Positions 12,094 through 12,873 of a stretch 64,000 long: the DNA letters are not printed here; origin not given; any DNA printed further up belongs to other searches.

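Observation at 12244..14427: Isolated CuA-type cupredoxin lipoprotein translationally coupled to a Kef-type antiporter inside the rpoBC-recA gene string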

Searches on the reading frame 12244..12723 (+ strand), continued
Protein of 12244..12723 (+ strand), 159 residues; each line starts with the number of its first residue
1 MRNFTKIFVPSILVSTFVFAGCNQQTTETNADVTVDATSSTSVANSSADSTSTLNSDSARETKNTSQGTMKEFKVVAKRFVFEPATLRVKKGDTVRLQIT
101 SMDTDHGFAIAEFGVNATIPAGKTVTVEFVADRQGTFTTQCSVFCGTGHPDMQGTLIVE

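Call 32: list_cluster_members(proteins=[window:12244-12720:+, window:12724-14424:+, window:17425-18510:+, window:4947-8300:+])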
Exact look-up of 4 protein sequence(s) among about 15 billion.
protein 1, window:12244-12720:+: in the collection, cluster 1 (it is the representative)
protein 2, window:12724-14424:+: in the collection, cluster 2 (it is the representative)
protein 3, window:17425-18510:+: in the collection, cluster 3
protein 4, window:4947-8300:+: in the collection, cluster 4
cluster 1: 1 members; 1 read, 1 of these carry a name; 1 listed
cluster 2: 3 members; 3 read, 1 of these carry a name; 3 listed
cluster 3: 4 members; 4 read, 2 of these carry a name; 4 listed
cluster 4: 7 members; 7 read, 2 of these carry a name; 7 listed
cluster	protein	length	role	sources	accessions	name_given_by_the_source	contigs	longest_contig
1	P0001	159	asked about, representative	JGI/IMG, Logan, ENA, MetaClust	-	\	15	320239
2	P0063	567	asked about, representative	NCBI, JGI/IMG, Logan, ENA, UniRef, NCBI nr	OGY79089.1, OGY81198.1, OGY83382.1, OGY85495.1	MAG: hypothetical protein A3B74_01310 [Candidatus Kerfeldbacteria bacterium ... | Uncharacterized protein n=1 Tax=Candidatus Kerfeldbacteria bacterium ...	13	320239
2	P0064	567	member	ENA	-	-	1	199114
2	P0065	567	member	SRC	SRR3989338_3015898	-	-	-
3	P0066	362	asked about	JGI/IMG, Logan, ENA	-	-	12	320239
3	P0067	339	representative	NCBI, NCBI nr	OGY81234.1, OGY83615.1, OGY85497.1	MAG: recombinase RecA [Candidatus Kerfeldbacteria bacterium RIFCSPLOWO2_02_FULL_42_19] | MAG: recombinase RecA [Candidatus Kerfeldbacteria bacterium RIFCSPHIGHO2_12_FULL_42_13]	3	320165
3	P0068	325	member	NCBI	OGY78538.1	MAG: recombinase RecA, partial [Candidatus Kerfeldbacteria bacterium ...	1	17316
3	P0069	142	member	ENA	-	-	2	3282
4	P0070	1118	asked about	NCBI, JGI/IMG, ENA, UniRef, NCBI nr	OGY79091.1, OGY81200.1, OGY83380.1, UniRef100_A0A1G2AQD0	MAG: DNA-directed RNA polymerase subunit beta [Candidatus Kerfeldbacteria bacterium ... | DNA-directed RNA polymerase subunit beta n=1 Tax=Candidatus Kerfeldbacteria bacterium ...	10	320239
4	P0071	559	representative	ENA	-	-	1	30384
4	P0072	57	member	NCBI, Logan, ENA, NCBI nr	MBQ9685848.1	MAG: hypothetical protein IJV41_04765 [Oscillospiraceae bacterium] | hypothetical protein [Oscillospiraceae bacterium]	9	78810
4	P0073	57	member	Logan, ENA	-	-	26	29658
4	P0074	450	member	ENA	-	-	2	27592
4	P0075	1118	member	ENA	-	-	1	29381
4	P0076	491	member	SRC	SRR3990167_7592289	-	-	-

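Call 33: find_encoding_contigs(protein=P0002, flank=5000, max_places=2)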
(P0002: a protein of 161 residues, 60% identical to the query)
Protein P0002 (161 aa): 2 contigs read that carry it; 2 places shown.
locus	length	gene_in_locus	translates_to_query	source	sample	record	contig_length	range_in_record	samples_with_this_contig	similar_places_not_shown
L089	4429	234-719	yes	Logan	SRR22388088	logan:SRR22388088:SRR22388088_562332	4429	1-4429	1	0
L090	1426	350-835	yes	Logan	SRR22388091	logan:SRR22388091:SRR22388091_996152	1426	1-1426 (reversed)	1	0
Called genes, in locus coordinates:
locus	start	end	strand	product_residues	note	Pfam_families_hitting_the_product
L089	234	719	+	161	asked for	PF13473:Cupredoxin_1, PF00116:COX2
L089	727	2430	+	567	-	PF00999:Na_H_Exchanger, PF02254:TrkA_N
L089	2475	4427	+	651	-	?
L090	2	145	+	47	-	?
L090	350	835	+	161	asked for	PF13473:Cupredoxin_1, PF00116:COX2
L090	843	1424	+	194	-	?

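Call 39: predict_structure(alignment_id=A1)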
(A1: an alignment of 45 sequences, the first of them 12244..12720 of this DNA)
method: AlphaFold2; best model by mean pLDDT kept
length: 159 residues; sequences in the alignment: 45
mean_pLDDT: 81.9   pTM: 0.59
mean pLDDT of the five models: 81.9, 81.8, 80.9, 80.8, 80.0
residues with pLDDT >= 90: 91; 70-90: 2; 50-70: 65; < 50: 1
segments of 3 or more residues with pLDDT < 50: none
pLDDT, mean of each block of 10 residues (from residue 1): 59 61 60 60 59 57 72 98 98 98 98 98 98 98 97 98
secondary structure, 60 per line:
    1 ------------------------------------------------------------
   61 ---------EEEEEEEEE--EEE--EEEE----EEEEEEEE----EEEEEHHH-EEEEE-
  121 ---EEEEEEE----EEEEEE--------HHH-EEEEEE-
elements in order: E70-78 E81-83 E86-89 E94-101 E106-110 E115-119 E124-130 E135-140 E153-158

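Call 43: fold_search(model_id=the predicted structure, library=pdb)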
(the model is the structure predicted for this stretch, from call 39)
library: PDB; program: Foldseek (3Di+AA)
matches with E <= 10: 1368; with E <= 0.001: 609
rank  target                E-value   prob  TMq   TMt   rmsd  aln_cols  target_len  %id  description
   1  2cua_A                9.1e-11  1.00  0.55  0.71   1.0        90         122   31  THE CUA DOMAIN OF CYTOCHROME BA3 FROM THERMUS THERMOPHILUS (released 1999-05-28)
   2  6ptt_A                1.4e-10  1.00  0.55  0.73   1.0        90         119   31  Soluble model of Arabidopsis thaliana CuA (Tt3LAt) (released 2019-11-20)
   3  2qpe_B                1.6e-10  1.00  0.55  0.52   1.1        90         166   31  An unexpected outcome of surface-engineering an integral membrane protein: Improved crystallization of cytochrome ba3  (released 2007-12-11)
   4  5ndc_B                1.8e-10  1.00  0.55  0.52   1.0        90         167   31  Structure of ba3-type cytochrome c oxidase from Thermus thermophilus by serial femtosecond crystallography (released 2017-08-23)
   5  1ehk_B                2.2e-10  1.00  0.55  0.52   1.1        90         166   31  CRYSTAL STRUCTURE OF THE ABERRANT BA3-CYTOCHROME-C OXIDASE FROM THERMUS THERMOPHILUS (released 2001-02-22)
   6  6pty_A                3.8e-10  1.00  0.55  0.73   1.0        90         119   30  Soluble model of human CuA (Tt3Lh) (released 2019-11-20)
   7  1ibz_A                4.1e-10  1.00  0.48  0.68   4.1       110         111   33  RED COPPER PROTEIN NITROSOCYANIN FROM NITROSOMONAS EUROPAEA (released 2001-06-06)
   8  6y6y_A                6.0e-10  1.00  0.53  0.15   1.4        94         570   32  Pseudomonas stutzeri nitrous oxide reductase mutant, H129A (released 2021-01-27)
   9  6y72_A                6.0e-10  1.00  0.53  0.15   1.4        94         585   32  Pseudomonas stutzeri nitrous oxide reductase mutant, H178A (released 2021-01-27)
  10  7aq5_B                6.0e-10  1.00  0.53  0.15   1.4        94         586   31  Pseudomonas stutzeri nitrous oxide reductase mutant, H583N (released 2021-01-13)
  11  2cua_B                6.4e-10  1.00  0.55  0.65   1.1        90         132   31  THE CUA DOMAIN OF CYTOCHROME BA3 FROM THERMUS THERMOPHILUS (released 1999-05-28)
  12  6y77_B                6.4e-10  1.00  0.53  0.15   1.4        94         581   32  Pseudomonas stutzeri nitrous oxide reductase mutant, H326A (released 2021-01-27)
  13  1iby_A                6.8e-10  1.00  0.45  0.63   1.9        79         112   42  RED COPPER PROTEIN NITROSOCYANIN FROM NITROSOMONAS EUROPAEA (released 2001-06-06)
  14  5i5m_A                7.2e-10  1.00  0.53  0.15   1.6        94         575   28  Shewanella denitrificans nitrous oxide reductase, Ca2+-reconstituted form (released 2016-03-02)
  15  1ic0_A                8.2e-10  1.00  0.50  0.72   4.3       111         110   32  RED COPPER PROTEIN NITROSOCYANIN FROM NITROSOMONAS EUROPAEA (released 2001-06-06)
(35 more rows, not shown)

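Call 61: find_encoding_contigs(protein=P0004, flank=8000, max_places=2)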
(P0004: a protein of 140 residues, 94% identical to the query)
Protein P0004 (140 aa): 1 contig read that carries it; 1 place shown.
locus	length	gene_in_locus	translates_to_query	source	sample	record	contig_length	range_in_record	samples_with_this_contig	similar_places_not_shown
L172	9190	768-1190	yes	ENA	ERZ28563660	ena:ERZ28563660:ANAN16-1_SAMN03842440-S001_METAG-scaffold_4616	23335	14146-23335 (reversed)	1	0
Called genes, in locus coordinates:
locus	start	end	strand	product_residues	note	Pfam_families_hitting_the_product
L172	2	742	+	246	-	?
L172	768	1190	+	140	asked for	PF22505:RNase_J_b_CASP, PF00116:COX2, PF13473:Cupredoxin_1 (weak)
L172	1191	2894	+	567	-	PF00999:Na_H_Exchanger, PF02254:TrkA_N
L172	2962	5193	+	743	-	PF13491:FtsK_4TM, PF17854:FtsK_alpha, PF01580:FtsK_SpoIIIE, PF09397:FtsK_gamma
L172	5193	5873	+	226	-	PF13560:HTH_31 (weak), PF12844:HTH_19 (weak), PF13413:HTH_25, PF09136:Glucodextran_B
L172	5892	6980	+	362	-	PF00154:RecA_N, PF08423:Rad51, PF06745:ATPase (weak), PF27531:MT3502_N (weak), PF21096:RecA_C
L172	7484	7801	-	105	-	PF09685:MamF_MmsF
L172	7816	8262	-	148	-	-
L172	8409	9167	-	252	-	PF00246:Peptidase_M14 (weak), PF10994:DUF2817 (weak), PF24827:AstE_AspA_cat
